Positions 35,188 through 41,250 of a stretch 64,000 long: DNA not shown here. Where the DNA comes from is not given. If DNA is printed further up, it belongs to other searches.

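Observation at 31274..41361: HprK-like P-loop protein and radical SAM/SPASM enzyme in one operon with a 1920-aa exoprotein and an 81-aa Cys peptide, next to an ABC exporter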

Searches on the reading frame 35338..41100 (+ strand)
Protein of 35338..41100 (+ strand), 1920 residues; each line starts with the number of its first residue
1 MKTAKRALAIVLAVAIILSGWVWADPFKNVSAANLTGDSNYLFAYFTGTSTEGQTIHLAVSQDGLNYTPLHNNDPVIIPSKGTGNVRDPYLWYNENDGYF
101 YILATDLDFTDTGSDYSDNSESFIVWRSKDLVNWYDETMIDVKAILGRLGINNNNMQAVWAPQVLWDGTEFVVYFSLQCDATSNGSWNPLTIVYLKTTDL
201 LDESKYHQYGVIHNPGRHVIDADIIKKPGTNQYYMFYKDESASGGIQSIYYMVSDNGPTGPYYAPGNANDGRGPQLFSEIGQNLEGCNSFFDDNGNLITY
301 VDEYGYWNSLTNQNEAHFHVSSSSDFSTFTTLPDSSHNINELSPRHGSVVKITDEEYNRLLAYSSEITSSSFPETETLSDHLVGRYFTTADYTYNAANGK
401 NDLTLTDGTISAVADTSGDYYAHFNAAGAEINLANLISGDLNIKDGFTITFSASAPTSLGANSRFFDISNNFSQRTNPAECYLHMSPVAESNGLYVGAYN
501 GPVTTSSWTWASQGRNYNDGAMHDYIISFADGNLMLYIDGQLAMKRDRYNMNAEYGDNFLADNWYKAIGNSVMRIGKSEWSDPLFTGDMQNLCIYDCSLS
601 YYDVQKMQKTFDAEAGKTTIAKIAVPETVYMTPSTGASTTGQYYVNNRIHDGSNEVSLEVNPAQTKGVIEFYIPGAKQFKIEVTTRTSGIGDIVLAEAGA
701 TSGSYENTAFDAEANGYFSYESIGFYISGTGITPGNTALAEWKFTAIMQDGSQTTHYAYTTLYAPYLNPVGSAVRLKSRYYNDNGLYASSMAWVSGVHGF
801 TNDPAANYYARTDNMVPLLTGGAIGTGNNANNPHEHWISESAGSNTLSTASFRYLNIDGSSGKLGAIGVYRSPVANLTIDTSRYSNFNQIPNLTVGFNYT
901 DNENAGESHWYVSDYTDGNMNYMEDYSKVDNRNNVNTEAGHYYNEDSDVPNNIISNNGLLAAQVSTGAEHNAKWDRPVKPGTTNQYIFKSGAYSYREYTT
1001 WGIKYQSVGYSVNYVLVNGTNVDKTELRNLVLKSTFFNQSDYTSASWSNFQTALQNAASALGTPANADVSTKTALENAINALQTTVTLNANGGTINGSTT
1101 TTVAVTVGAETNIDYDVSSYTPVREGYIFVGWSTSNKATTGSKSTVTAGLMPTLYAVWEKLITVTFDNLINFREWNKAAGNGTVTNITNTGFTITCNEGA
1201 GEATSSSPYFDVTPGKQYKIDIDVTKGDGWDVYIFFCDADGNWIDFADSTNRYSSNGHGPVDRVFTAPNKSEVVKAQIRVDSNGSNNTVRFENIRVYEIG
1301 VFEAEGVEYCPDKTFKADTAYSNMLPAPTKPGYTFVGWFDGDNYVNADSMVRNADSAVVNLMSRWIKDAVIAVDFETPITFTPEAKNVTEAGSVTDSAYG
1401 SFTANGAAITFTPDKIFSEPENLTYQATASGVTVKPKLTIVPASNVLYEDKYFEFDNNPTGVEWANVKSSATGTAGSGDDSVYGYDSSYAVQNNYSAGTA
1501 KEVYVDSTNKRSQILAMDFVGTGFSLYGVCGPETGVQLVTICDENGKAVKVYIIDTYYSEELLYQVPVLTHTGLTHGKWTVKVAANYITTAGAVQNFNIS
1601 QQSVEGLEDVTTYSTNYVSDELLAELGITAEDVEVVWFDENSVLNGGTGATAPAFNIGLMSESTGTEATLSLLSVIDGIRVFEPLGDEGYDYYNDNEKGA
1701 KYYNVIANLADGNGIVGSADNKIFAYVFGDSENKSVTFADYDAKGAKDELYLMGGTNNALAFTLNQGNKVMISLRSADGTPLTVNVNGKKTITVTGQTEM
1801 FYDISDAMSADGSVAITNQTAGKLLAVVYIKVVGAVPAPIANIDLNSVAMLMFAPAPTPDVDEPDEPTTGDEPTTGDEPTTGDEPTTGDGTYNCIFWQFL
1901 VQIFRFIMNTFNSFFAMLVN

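Call 8: search_protein_families(library=pfam, proteins=[window:35338-41100:+], max_evalue=0.01)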
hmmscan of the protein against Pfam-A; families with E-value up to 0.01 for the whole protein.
window:35338-41100:+ (1920 aa): 3 families
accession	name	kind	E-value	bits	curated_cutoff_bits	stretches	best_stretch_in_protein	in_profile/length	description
PF09479.16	Flg_new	-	1.3e-09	38.5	27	2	1085-1156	2-64/65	Listeria-Bacteroides repeat domain (List_Bact_rpt)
PF13385.13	Laminin_G_3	-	1.5e-05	25.6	27.6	1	444-604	16-150/151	Concanavalin A-like lectin/glucanases superfamily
PF07554.19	FIVAR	-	0.00064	20.7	29.2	1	1023-1086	1-67/71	FIVAR domain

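Call 9: search_protein_families(library=ncbifam, proteins=[window:35338-41100:+], max_evalue=0.01)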
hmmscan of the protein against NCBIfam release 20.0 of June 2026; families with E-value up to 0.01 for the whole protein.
window:35338-41100:+ (1920 aa): 2 families
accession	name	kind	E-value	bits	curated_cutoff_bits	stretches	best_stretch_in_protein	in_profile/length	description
NF052546.1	AlpArbfursidBAD1527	equivalog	1.6e-20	73.9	500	1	40-230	4-199/341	alpha-arabinofuranosidase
TIGR02543.1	List_Bact_rpt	repeat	1.4e-10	41.4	20.95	2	1122-1159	1-41/44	TIGR02543 family repeat protein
